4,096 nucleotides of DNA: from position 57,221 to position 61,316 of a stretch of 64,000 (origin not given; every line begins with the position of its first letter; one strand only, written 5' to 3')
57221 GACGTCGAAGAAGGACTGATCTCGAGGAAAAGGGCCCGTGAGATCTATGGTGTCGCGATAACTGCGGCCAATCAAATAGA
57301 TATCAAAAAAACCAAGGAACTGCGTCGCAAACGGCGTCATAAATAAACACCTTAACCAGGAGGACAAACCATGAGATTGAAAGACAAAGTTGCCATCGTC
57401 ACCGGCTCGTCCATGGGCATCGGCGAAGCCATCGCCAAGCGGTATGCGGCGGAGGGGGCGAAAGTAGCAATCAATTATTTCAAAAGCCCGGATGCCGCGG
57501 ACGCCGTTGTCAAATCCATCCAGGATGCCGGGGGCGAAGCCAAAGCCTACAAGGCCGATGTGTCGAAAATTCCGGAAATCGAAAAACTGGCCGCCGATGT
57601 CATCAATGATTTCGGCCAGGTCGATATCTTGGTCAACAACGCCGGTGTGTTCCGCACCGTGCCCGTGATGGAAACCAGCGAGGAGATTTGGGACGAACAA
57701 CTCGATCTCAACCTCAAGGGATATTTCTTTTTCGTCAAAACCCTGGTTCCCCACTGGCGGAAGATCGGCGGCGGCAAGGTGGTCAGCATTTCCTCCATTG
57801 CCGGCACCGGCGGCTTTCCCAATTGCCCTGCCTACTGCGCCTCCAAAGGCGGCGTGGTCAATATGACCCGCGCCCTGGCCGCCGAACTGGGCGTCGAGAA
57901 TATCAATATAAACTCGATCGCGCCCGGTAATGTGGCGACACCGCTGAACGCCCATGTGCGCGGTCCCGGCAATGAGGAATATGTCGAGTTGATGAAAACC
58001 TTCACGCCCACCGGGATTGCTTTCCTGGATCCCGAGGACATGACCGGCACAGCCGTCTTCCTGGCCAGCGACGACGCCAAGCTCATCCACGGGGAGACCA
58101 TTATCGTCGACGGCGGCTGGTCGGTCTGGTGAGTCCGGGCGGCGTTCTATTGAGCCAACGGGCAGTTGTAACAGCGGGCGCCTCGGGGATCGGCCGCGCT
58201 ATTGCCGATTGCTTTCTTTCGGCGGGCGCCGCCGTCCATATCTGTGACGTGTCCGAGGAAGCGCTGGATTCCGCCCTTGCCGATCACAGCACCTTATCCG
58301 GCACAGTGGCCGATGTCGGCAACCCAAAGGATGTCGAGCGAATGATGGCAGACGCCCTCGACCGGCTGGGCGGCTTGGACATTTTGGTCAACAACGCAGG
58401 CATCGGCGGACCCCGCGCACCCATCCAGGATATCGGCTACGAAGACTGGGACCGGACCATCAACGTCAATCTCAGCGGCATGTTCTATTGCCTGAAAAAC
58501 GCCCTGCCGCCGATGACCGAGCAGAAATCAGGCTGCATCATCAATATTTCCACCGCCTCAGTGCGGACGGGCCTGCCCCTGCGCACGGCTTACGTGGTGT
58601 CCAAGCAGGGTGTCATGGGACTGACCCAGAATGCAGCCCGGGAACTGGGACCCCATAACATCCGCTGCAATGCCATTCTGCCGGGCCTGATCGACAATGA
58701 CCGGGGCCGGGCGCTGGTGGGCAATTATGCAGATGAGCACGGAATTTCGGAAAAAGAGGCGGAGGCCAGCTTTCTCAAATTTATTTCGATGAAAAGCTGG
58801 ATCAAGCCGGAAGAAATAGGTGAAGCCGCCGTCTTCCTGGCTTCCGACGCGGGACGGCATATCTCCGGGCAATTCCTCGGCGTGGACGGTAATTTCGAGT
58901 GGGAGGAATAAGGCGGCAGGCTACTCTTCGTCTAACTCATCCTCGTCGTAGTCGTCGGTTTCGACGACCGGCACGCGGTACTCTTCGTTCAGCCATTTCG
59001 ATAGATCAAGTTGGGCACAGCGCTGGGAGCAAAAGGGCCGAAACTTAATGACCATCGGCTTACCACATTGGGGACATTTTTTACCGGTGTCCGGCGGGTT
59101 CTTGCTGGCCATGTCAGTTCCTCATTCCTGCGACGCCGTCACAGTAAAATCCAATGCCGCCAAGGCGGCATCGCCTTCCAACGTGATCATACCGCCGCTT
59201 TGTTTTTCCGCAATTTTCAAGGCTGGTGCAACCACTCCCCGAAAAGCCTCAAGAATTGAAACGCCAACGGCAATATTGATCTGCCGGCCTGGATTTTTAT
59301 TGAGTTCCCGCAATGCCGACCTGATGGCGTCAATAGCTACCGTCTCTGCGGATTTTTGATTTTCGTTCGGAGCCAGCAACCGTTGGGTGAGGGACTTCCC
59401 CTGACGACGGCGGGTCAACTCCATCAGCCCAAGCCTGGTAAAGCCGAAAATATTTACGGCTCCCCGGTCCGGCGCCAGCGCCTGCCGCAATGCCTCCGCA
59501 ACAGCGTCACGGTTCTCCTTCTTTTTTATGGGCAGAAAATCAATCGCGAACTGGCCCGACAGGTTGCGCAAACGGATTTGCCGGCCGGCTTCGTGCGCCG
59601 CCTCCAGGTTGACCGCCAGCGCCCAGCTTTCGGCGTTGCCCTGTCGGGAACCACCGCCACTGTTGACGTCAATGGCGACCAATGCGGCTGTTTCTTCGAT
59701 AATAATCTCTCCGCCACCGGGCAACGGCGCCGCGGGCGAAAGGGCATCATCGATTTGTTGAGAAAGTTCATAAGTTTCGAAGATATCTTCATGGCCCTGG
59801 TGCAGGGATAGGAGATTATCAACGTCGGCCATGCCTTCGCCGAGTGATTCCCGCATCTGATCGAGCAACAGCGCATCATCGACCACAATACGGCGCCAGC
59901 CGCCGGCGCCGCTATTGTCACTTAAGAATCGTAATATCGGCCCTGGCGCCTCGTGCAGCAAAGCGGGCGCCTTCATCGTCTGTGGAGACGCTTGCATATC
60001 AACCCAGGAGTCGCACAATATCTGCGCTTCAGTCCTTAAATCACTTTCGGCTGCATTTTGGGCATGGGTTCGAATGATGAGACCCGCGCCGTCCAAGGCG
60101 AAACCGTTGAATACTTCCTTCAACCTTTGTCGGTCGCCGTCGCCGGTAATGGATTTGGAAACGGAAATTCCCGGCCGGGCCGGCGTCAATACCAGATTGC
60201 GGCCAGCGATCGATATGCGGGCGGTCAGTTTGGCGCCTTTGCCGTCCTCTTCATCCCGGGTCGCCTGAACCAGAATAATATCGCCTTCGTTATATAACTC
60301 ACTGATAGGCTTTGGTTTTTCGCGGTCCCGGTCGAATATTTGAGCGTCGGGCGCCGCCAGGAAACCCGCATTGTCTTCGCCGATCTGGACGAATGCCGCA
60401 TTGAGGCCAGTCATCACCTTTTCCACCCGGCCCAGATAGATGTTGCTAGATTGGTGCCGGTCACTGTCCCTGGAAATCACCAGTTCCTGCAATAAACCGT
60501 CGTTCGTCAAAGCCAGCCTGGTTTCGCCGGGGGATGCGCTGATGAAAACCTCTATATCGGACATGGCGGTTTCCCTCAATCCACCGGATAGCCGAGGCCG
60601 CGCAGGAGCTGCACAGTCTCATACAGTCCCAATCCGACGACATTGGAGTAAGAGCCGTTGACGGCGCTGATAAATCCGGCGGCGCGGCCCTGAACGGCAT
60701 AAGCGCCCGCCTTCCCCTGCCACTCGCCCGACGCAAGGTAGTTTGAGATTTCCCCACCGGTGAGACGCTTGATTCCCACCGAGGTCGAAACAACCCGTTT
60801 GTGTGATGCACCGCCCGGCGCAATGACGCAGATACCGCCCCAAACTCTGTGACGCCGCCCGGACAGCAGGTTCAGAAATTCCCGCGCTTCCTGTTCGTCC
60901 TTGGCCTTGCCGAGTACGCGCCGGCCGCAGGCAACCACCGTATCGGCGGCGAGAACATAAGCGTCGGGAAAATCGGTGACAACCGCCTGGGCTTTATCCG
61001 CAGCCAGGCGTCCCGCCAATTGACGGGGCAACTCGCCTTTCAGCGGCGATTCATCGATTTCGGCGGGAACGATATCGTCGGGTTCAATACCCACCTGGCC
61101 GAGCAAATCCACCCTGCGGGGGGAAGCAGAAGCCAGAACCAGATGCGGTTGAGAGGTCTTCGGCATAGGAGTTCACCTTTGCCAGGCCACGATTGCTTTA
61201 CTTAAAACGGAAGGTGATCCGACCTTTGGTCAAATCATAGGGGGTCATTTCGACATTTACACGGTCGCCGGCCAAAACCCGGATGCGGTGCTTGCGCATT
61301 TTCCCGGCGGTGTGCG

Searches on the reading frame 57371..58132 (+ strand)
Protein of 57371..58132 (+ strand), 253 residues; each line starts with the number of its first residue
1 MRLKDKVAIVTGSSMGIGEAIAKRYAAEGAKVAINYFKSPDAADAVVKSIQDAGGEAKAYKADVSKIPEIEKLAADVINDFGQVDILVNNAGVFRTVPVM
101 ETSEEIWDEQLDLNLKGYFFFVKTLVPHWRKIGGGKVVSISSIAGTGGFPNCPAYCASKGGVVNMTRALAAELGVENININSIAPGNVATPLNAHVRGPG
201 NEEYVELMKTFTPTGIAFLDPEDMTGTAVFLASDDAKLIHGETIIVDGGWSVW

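Call 34: search_protein_families(library=pfam, proteins=[window:57371-58132:+], max_evalue=0.001)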
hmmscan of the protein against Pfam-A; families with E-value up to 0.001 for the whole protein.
window:57371-58132:+ (253 aa): 3 families
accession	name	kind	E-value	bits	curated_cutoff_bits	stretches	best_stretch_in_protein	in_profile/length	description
PF13561.12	adh_short_C2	-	8e-60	202.8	27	1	15-251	6-236/236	Enoyl-(Acyl carrier protein) reductase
PF00106.31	adh_short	-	7.2e-57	192.5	26.6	1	6-196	1-190/195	short chain dehydrogenase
PF08659.16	KR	-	7.6e-12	45.9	22.6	1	9-158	4-152/180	KR domain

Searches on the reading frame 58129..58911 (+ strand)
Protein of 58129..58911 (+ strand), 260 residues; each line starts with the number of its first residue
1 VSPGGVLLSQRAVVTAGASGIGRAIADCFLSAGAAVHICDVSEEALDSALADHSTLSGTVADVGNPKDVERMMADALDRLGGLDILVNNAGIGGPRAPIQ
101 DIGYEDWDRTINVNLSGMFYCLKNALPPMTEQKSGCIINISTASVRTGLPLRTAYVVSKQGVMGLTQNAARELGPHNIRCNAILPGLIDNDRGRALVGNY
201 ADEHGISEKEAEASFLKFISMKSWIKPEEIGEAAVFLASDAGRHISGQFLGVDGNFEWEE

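Call 34: search_protein_families(library=pfam, proteins=[window:58129-58911:+], max_evalue=0.001)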
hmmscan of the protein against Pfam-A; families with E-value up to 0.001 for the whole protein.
window:58129-58911:+ (260 aa): 5 families
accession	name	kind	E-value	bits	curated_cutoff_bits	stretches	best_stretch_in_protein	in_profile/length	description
PF13561.12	adh_short_C2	-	5.8e-56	190.2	27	1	18-254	5-233/236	Enoyl-(Acyl carrier protein) reductase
PF00106.31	adh_short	-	4e-49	167.2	26.6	1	11-192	2-186/195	short chain dehydrogenase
PF23441.1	SDR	-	5.3e-06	26.5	27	1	18-202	16-208/258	SDR-like rossmann domain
PF08659.16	KR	-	0.00021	21.7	22.6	1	13-157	4-151/180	KR domain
PF02737.24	3HCDH_N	-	0.00045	20.6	22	1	15-64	4-53/180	3-hydroxyacyl-CoA dehydrogenase, NAD binding domain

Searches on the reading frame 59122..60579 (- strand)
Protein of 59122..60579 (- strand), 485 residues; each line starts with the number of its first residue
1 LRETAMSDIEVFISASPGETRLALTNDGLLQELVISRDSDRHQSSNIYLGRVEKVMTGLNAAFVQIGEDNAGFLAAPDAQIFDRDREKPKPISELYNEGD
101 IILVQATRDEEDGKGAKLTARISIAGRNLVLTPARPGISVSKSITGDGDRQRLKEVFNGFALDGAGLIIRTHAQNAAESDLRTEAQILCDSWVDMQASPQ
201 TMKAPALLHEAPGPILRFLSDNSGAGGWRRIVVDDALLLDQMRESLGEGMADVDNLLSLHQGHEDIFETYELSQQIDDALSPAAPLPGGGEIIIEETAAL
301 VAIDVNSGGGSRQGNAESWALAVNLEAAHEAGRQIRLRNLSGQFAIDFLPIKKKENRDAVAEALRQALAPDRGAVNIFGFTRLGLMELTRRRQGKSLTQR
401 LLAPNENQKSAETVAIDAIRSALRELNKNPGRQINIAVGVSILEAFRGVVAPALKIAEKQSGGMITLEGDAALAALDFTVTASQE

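Call 36: search_protein_families(library=pfam, proteins=[window:59122-60579:-], max_evalue=0.001)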
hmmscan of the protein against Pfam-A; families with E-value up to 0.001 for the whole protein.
window:59122-60579:- (485 aa): 1 family
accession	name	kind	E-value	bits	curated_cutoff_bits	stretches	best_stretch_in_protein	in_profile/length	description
PF10150.14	RNase_E_G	-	2.3e-73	247.4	25.5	1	123-393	1-270/270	Ribonuclease E/G family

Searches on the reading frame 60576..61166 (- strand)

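Call 36: search_protein_families(library=pfam, proteins=[window:60576-61166:-], max_evalue=0.001)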
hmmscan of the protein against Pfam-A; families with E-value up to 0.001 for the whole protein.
window:60576-61166:- (196 aa): 1 family
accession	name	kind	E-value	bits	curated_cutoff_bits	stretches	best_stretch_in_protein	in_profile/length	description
PF02545.19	Maf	-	1.3e-54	185.2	27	1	8-190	1-186/187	Maf-like protein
